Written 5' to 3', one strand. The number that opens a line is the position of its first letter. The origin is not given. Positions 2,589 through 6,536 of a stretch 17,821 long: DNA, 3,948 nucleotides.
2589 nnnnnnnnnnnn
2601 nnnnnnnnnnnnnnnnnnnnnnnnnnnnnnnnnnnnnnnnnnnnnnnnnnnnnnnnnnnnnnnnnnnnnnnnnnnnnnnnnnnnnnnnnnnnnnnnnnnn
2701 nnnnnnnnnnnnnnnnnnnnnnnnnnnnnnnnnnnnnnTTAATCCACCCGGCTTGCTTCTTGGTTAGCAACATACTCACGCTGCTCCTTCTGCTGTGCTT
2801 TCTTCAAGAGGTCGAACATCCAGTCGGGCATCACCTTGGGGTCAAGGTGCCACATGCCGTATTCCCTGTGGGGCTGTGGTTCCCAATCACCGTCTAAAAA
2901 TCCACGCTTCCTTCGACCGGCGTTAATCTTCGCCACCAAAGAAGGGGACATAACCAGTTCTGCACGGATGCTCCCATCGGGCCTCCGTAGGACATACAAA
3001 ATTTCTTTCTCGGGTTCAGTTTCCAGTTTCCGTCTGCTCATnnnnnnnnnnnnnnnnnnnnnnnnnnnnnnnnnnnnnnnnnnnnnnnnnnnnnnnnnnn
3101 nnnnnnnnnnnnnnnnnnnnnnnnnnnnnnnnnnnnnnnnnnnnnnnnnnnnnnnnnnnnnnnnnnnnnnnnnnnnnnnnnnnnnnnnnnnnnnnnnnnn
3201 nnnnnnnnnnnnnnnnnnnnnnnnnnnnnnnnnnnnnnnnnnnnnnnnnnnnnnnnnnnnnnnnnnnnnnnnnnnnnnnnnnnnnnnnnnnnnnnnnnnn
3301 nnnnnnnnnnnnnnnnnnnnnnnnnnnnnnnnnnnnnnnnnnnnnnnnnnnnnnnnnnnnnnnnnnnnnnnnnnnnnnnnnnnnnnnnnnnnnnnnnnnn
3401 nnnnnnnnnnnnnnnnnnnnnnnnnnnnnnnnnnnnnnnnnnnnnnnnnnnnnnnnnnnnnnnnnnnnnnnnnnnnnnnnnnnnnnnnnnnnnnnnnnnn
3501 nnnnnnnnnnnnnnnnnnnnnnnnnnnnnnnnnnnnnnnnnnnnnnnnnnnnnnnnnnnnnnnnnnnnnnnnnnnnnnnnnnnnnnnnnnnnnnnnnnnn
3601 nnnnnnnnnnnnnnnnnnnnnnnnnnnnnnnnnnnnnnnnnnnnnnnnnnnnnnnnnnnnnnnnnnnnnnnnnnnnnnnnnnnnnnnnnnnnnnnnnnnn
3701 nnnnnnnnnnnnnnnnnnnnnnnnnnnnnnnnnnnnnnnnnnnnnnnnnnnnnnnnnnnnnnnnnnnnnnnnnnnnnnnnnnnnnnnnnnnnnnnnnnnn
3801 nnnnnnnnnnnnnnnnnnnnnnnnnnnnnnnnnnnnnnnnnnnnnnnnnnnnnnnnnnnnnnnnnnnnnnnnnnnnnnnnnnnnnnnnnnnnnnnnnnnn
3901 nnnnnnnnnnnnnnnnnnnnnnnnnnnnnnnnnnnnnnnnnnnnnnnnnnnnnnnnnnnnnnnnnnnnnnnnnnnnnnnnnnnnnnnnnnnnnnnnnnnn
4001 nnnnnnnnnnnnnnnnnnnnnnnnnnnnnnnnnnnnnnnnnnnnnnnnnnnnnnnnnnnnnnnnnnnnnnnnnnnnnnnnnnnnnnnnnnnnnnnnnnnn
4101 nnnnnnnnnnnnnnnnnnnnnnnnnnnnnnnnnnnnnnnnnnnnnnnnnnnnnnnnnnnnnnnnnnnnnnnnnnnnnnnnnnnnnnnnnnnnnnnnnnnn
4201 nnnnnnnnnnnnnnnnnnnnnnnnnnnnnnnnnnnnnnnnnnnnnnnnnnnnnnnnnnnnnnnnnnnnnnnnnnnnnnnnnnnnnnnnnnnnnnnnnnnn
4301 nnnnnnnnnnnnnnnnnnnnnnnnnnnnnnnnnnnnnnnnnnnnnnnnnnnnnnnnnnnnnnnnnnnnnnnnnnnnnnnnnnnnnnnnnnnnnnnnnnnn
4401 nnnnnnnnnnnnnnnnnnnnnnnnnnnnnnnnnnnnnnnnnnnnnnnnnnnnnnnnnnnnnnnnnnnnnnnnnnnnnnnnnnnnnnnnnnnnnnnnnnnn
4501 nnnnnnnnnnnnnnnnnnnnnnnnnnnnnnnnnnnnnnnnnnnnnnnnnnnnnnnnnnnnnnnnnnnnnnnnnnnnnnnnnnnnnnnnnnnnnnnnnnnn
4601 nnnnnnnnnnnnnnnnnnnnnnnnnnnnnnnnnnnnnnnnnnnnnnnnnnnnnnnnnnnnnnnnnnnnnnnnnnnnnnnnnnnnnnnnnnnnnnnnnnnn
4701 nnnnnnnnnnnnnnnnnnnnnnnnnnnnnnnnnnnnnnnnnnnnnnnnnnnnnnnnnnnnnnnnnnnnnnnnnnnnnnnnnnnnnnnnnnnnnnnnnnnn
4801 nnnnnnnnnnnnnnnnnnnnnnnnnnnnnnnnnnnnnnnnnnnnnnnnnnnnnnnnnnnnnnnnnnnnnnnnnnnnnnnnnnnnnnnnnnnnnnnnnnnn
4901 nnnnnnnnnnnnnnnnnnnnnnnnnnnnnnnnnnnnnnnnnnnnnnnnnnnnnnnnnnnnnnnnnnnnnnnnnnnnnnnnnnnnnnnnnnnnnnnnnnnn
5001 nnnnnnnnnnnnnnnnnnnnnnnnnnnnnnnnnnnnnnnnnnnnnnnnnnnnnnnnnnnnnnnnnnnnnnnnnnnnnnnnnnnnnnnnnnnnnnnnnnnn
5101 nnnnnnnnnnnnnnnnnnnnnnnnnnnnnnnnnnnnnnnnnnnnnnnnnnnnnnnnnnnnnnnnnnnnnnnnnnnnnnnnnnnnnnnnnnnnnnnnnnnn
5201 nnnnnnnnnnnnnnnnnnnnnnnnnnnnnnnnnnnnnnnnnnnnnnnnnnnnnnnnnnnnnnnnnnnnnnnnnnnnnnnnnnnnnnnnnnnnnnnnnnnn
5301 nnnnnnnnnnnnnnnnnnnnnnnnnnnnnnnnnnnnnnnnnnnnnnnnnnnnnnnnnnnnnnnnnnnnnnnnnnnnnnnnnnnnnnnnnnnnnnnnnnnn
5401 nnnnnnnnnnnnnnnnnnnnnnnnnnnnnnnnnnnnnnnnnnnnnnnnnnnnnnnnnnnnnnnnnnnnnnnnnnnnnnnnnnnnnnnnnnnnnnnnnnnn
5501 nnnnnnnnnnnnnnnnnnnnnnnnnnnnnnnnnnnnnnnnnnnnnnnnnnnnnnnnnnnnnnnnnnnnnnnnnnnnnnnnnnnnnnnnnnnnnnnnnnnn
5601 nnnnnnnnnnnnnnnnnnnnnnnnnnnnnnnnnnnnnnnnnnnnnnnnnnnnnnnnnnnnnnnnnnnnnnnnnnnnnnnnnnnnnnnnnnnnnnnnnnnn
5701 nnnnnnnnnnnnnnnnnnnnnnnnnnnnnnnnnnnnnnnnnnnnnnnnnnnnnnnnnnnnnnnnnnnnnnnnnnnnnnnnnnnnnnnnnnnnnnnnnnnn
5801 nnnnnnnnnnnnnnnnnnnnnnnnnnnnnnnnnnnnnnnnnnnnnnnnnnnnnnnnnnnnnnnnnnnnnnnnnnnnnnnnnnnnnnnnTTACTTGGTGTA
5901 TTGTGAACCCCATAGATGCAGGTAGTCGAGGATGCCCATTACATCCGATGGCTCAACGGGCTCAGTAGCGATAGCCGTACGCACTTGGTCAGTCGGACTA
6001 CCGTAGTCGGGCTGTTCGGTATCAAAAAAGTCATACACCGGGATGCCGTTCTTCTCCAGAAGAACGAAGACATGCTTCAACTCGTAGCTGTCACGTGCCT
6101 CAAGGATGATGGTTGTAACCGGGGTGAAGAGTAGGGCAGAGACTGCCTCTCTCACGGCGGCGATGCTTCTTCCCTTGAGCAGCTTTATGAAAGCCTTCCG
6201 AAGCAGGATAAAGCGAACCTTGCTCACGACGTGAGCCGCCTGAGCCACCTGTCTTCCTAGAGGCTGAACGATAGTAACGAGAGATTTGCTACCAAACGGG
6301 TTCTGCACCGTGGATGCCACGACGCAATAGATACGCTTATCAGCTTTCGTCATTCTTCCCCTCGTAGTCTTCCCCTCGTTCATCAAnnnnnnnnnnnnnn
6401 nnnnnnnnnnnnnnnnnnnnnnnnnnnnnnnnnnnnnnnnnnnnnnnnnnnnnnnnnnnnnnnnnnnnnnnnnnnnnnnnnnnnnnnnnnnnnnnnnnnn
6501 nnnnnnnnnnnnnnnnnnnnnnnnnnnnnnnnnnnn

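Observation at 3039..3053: Leaderless starts: ATG exactly 6 nt after the -10 hexamer in three of the five promoter copies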

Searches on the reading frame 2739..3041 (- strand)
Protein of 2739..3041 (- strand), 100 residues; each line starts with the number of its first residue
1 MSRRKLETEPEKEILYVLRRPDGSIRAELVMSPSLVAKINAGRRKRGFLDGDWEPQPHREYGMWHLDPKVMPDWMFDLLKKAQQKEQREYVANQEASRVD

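Call 7: search_protein_families(library=pfam, proteins=[window:2739-3041:-], max_evalue=0.01)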
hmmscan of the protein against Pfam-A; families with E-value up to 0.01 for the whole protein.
window:2739-3041:- (100 aa): 0 families

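Call 8: search_protein_families(library=phrogs, proteins=[window:2739-3041:-], max_evalue=0.01)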
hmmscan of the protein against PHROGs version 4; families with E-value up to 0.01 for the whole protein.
window:2739-3041:- (100 aa): 0 families

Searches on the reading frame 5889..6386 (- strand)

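Call 7: search_protein_families(library=pfam, proteins=[window:5889-6386:-], max_evalue=0.01)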
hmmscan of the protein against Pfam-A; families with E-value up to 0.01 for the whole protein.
window:5889-6386:- (165 aa): 1 family
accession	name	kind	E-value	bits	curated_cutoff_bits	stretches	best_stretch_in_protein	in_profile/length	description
PF01981.21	PTH2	-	0.0056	17.3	23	1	43-158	15-114/115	Peptidyl-tRNA hydrolase PTH2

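Call 8: search_protein_families(library=phrogs, proteins=[window:5889-6386:-], max_evalue=0.01)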
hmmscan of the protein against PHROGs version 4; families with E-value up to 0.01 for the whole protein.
window:5889-6386:- (165 aa): 0 families
